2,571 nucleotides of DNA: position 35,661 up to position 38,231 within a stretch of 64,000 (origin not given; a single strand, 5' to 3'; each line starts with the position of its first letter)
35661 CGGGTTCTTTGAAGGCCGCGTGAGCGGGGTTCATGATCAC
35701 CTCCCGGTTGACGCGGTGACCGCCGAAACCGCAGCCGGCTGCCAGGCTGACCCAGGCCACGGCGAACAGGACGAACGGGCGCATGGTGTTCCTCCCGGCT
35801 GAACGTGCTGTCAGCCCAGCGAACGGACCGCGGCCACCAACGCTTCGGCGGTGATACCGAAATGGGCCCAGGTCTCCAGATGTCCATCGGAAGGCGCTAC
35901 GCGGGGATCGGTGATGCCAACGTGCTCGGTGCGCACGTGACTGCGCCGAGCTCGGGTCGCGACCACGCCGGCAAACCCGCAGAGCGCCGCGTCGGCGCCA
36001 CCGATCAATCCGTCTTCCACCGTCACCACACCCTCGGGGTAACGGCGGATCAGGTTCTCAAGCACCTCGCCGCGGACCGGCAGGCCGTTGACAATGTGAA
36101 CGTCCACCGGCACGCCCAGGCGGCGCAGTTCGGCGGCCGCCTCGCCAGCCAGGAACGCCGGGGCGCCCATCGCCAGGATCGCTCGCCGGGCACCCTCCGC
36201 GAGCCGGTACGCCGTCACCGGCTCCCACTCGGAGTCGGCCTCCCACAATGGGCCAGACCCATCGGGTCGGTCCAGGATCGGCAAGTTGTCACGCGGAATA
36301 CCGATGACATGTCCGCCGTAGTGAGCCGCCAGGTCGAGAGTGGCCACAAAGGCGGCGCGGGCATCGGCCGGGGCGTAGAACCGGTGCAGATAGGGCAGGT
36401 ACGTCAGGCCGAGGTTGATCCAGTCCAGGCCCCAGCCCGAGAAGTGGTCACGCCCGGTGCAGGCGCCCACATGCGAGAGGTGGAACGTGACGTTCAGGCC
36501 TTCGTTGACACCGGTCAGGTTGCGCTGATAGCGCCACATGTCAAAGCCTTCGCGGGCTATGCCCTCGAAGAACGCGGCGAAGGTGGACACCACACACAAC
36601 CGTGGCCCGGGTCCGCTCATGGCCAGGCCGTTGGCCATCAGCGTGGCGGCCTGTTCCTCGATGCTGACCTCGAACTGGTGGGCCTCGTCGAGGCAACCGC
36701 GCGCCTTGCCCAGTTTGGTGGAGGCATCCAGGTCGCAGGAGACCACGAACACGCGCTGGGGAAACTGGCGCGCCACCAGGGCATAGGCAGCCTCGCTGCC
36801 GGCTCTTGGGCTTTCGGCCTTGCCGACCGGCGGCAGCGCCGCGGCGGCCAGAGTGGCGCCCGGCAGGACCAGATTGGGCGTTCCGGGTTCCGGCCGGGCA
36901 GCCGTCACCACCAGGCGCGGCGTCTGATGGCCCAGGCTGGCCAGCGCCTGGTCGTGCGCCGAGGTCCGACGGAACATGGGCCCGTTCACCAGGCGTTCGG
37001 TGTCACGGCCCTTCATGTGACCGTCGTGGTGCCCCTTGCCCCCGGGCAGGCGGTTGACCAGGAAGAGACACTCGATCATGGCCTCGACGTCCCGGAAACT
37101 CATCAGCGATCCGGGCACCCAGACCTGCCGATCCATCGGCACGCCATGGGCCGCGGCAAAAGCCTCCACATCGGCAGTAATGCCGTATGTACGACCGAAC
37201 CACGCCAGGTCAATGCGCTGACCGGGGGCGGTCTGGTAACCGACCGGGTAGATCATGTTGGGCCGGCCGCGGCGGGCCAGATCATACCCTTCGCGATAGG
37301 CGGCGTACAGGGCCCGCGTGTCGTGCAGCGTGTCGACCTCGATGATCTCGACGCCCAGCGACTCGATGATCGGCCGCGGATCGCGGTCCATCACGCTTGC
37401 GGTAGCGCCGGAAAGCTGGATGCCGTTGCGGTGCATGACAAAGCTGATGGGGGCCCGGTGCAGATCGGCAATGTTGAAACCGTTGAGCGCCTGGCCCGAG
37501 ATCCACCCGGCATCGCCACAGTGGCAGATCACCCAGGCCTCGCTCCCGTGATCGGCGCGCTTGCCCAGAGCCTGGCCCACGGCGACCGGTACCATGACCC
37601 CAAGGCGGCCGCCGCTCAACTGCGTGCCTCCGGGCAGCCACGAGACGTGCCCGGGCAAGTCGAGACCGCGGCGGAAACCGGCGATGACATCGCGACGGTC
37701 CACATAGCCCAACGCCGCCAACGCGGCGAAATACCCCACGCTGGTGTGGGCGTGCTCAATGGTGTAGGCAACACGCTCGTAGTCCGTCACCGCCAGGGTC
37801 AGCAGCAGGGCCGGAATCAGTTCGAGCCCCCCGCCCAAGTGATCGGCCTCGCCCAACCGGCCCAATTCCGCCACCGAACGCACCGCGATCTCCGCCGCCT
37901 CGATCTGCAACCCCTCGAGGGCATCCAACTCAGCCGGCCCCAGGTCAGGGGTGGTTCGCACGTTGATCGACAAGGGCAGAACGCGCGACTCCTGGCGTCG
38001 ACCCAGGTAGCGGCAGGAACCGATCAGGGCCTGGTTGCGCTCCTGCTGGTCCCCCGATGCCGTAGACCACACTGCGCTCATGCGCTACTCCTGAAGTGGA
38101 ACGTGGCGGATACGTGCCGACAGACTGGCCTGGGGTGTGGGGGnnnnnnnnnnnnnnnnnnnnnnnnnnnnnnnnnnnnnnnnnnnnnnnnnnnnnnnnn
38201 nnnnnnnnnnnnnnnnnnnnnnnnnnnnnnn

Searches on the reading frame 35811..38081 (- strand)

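Call 21: search_protein_families(library=pfam, proteins=[window:35811-38081:-], max_evalue=0.0001)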
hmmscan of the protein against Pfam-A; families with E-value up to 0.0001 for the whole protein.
window:35811-38081:- (756 aa): 2 families
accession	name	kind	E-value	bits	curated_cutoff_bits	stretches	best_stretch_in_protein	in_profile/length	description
PF00676.26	E1_dh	-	2.7e-08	33.6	22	1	159-284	102-227/300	Dehydrogenase E1 component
PF02779.29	Transket_pyr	-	1.2e-07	32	27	1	428-555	8-130/174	Transketolase, pyrimidine binding domain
